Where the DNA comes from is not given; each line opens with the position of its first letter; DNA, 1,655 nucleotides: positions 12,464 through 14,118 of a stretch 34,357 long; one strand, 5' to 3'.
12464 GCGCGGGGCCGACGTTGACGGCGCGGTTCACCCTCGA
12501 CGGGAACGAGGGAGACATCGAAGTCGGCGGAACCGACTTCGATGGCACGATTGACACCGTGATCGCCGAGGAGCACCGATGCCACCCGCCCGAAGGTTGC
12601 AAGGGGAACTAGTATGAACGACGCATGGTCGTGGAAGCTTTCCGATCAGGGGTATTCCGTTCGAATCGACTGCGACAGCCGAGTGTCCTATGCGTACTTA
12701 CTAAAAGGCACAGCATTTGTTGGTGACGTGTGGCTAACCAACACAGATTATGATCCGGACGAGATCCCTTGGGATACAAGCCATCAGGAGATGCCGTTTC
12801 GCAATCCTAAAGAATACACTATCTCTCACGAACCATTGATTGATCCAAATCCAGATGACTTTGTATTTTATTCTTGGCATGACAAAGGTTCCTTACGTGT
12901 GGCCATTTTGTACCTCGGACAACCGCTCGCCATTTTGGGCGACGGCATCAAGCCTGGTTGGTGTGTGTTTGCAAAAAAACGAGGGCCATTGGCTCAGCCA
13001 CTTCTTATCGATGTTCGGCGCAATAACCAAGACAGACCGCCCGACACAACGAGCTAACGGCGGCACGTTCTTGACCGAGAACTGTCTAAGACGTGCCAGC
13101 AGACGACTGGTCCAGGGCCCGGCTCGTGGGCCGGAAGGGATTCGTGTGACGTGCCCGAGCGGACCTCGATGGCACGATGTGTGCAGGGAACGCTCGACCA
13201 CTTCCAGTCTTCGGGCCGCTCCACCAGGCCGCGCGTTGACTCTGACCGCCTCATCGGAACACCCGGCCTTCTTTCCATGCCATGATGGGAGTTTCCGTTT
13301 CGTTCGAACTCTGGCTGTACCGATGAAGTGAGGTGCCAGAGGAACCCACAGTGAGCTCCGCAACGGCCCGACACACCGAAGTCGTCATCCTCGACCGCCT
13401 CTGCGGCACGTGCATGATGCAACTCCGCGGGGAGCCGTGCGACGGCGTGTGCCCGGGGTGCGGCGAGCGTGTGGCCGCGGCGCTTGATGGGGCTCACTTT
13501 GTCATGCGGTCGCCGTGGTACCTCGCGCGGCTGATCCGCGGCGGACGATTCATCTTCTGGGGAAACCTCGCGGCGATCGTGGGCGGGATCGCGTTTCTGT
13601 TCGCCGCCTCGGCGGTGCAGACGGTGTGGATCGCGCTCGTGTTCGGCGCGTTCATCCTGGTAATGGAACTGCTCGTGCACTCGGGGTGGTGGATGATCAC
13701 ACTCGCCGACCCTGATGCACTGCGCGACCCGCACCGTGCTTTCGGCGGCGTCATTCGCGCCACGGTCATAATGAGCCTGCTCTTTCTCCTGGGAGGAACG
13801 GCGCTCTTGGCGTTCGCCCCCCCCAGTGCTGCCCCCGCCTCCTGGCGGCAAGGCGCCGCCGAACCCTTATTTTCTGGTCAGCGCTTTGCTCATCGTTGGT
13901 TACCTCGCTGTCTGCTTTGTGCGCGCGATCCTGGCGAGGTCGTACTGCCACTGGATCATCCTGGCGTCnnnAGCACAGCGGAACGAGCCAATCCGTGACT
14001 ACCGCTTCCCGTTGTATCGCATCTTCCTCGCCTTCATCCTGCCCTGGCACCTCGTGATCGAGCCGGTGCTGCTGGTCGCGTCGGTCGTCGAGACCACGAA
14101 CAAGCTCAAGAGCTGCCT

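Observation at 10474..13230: Orphan low-GC cassettes downstream of rhs are each bracketed by the same REP hairpin family, with a resident RAYT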

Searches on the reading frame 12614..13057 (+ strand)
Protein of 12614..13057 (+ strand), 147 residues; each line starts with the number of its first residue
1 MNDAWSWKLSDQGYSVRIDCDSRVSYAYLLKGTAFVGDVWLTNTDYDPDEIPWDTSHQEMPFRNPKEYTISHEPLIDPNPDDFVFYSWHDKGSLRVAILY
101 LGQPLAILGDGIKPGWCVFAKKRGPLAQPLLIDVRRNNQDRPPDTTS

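Call 9: search_protein_families(library=pfam, max_evalue=0.1, proteins=[window:12614-13054:+])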
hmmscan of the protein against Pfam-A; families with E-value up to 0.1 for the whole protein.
window:12614-13054:+ (147 aa): 0 families

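Call 10: search_protein_families(library=ncbifam, max_evalue=0.1, proteins=[window:12614-13054:+])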
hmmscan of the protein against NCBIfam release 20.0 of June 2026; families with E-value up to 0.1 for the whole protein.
window:12614-13054:+ (147 aa): 0 families

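Call 11: find_encoding_contigs(protein=window:12614-13057:+, flank=10000, max_places=10)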
Protein window:12614-13057:+ (147 aa): no gene with exactly this product is on record in the collection.

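Call 27: find_homologous_proteins(query=window:12614-13054:+, max_evalue=0.001)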
Query window:12614-13054:+ (147 aa): 10 proteins with E <= 0.001 among 15 candidates.
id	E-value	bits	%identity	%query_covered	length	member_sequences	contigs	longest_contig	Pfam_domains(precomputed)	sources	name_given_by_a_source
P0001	9.2e-100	349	100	100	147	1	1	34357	-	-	-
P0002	2.3e-17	81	47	79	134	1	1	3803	-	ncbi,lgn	-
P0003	4.2e-16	77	39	88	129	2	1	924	-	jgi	jgi:hypothetical protein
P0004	3.8e-15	74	42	79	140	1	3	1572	-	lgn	-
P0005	4.9e-15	74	43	82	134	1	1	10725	-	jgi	jgi:hypothetical protein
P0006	1.8e-14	72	39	79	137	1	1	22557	-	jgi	jgi:hypothetical protein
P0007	2.5e-14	71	41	80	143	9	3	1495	-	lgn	-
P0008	1.3e-11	62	43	79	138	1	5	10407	-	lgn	-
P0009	1.7e-11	62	38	81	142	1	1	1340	-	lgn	-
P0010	1.1e-9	56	35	86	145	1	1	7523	-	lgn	-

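Call 28: find_encoding_contigs(protein=P0006, flank=10000, max_places=3)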
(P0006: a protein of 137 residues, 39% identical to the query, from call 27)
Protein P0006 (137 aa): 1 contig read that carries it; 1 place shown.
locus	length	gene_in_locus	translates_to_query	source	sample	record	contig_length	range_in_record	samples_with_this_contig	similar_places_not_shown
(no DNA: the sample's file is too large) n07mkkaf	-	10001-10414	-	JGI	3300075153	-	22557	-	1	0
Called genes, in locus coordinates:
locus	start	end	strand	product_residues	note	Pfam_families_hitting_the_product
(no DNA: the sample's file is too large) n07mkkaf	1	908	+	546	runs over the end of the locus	PF00012:HSP70, PF06723:MreB_Mbl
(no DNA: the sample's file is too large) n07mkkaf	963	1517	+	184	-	PF00226:DnaJ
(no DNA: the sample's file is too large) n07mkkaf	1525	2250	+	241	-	PF02674:Colicin_V, PF17830:STI1-HOP_DP (faint)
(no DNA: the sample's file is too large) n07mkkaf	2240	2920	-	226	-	-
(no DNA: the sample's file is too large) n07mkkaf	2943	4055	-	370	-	PF00491:Arginase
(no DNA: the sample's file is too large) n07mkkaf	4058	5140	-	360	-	PF01916:DS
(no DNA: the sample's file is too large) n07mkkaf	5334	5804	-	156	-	PF02082:Rrf2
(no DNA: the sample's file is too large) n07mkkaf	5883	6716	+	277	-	PF02811:PHP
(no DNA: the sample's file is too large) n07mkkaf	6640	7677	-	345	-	PF00892:EamA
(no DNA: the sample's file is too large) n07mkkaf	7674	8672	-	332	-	PF00892:EamA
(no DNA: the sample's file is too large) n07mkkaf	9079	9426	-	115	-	-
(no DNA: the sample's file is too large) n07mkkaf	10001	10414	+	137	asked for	-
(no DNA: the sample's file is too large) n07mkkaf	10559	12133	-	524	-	PF00361:Proton_antipo_M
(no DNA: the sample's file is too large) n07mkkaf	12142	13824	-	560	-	PF00361:Proton_antipo_M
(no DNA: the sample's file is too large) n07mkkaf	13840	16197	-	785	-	PF00662:Proton_antipo_N, PF00361:Proton_antipo_M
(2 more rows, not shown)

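Call 29: find_encoding_contigs(protein=P0005, flank=10000, max_places=3)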
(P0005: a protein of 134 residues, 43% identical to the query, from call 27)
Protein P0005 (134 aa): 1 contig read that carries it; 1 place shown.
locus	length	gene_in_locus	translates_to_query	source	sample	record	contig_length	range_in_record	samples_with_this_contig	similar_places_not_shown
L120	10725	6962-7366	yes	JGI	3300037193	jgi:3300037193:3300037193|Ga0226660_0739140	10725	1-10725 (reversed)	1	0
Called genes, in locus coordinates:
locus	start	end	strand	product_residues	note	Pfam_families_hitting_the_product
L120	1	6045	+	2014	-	PF03534:SpvB, PF13517:FG-GAP_3, PF12256:TcdB_toxin_midN, PF25023:TEN_YD-shell (weak), PF05593:RHS_repeat, PF15545:Ntox8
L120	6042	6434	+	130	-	PF11042:DUF2750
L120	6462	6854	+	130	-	PF24705:DUF7668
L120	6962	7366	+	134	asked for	-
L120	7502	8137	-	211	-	-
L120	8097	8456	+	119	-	-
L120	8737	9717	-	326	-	-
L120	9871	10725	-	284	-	?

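Call 30: find_encoding_contigs(protein=P0008, flank=10000, max_places=3)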
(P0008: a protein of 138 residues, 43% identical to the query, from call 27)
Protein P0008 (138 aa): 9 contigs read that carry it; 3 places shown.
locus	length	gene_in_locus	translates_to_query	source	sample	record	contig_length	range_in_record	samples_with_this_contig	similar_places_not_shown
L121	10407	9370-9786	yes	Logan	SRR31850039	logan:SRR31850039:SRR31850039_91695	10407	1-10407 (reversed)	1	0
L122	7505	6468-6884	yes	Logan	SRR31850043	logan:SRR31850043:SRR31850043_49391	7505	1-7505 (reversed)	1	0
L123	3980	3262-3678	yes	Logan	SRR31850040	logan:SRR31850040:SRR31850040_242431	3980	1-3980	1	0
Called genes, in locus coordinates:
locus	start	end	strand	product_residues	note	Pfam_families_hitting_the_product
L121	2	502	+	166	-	?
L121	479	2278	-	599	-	PF00801:PKD (faint), PF17963:Big_9 (faint), PF18911:PKD_4 (weak), PF22352:K319L-like_PKD (weak)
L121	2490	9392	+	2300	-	PF03534:SpvB, PF05593:RHS_repeat (faint), PF01839:FG-GAP (faint), PF13517:FG-GAP_3 (faint), PF25023:TEN_YD-shell (weak), PF14411:LHH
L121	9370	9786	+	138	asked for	-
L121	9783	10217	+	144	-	-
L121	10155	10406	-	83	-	?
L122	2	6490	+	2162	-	?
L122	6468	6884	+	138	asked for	-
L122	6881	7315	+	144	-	-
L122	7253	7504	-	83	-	?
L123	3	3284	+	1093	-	?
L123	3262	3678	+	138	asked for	-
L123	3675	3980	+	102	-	?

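Call 46: search_protein_families(library=padloc, max_evalue=0.01, proteins=[window:12614-13054:+])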
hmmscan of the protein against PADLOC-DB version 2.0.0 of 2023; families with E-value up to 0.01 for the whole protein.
window:12614-13054:+ (147 aa): 0 families

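Call 75: find_encoding_contigs(protein=P0135, flank=10000, max_places=5)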
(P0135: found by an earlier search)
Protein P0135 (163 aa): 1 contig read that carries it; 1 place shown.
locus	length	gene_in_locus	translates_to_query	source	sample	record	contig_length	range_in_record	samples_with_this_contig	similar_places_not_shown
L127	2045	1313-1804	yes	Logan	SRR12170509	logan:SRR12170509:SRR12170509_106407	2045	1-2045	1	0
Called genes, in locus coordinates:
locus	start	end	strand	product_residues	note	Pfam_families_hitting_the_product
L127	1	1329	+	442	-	?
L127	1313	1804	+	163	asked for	PF15428:Imm26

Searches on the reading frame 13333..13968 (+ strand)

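Call 9: search_protein_families(library=pfam, max_evalue=0.1, proteins=[window:13333-13968:+])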
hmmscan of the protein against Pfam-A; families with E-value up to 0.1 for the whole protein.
window:13333-13968:+ (212 aa): 0 families

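Call 10: search_protein_families(library=ncbifam, max_evalue=0.1, proteins=[window:13333-13968:+])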
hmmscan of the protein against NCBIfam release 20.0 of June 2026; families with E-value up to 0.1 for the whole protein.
window:13333-13968:+ (212 aa): 2 families
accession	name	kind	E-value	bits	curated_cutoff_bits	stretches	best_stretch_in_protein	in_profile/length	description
TIGR02185.1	Trep_Strep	subfamily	0.011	15.9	76.45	1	73-122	34-82/188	MptD family putative ECF transporter S component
NF009146.0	PRK12496.1-3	equivalog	0.064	12.9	268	1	17-47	118-148/162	hypothetical protein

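Call 46: search_protein_families(library=padloc, max_evalue=0.01, proteins=[window:13333-13968:+])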
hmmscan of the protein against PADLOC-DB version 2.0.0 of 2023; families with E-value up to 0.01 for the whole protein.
window:13333-13968:+ (212 aa): 0 families
